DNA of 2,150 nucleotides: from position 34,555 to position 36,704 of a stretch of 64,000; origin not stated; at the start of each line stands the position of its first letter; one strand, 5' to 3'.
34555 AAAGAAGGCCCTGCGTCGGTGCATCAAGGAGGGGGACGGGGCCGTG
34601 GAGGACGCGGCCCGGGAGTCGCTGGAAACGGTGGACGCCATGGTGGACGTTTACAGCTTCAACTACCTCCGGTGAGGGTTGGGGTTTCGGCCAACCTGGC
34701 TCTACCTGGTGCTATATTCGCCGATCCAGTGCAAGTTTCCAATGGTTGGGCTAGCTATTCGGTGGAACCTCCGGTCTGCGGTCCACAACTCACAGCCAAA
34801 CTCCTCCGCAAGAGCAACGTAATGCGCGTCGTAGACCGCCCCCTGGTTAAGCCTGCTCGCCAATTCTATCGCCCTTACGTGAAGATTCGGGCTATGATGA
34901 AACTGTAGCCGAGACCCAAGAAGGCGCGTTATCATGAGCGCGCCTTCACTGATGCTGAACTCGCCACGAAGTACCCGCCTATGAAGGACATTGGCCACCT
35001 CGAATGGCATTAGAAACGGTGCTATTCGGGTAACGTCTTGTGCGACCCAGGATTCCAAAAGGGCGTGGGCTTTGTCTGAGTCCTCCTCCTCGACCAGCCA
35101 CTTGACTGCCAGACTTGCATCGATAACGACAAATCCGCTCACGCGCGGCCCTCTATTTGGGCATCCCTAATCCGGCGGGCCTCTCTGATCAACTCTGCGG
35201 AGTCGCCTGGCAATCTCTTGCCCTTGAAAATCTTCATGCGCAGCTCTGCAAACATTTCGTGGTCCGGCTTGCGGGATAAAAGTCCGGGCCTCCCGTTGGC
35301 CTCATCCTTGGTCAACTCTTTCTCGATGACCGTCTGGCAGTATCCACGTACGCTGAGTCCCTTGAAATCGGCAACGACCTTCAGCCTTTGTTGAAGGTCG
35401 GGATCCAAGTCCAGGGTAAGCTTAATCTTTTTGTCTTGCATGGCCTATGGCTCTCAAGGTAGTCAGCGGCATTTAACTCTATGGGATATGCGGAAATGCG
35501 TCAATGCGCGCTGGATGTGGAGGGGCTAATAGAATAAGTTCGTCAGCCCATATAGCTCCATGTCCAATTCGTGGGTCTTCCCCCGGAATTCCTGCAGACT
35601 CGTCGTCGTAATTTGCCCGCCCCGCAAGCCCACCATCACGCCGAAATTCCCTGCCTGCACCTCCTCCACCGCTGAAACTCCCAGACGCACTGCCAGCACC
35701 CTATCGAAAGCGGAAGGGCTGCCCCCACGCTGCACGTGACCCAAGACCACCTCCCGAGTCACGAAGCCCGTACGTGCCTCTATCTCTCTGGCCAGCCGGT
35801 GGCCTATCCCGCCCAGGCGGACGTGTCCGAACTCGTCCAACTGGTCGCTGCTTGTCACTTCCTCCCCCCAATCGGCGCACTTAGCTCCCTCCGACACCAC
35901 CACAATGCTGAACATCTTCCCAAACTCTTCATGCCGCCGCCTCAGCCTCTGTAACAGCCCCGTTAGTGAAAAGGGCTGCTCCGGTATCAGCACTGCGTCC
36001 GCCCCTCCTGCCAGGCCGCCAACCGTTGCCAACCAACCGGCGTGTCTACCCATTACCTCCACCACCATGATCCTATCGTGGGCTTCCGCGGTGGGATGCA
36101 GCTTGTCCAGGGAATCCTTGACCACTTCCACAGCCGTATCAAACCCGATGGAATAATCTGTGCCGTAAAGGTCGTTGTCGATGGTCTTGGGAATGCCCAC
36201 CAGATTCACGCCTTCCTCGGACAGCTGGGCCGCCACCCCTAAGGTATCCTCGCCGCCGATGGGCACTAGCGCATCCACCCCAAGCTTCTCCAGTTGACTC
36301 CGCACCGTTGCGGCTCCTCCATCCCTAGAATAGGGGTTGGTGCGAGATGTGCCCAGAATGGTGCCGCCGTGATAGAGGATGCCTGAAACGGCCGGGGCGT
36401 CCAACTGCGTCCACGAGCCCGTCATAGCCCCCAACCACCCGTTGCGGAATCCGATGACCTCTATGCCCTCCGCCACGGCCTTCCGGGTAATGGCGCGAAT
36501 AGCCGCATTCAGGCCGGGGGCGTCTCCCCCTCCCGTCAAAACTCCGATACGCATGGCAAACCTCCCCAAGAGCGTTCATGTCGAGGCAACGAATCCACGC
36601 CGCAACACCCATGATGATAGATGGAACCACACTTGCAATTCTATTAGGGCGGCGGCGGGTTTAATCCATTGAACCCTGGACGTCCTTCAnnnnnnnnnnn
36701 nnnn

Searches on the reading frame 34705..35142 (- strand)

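Call 46: search_protein_families(library=pfam, proteins=[window:34705-35142:-], max_evalue=0.001)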
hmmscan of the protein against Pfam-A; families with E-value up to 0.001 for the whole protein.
window:34705-35142:- (146 aa): 2 families
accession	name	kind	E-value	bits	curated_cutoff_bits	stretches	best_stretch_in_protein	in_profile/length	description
PF01850.27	PIN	-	3e-10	41.2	23.6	1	5-130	1-118/120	PIN domain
PF10130.15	PIN_2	-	0.00014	22.6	22.4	1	7-127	2-116/133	PIN domain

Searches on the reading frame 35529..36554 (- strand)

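Call 46: search_protein_families(library=pfam, proteins=[window:35529-36554:-], max_evalue=0.001)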
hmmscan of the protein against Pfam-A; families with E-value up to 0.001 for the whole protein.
window:35529-36554:- (342 aa): 1 family
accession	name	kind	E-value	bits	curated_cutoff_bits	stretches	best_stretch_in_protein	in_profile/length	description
PF00365.25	PFK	-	1.2e-104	350.1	30.9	1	2-297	1-275/277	Phosphofructokinase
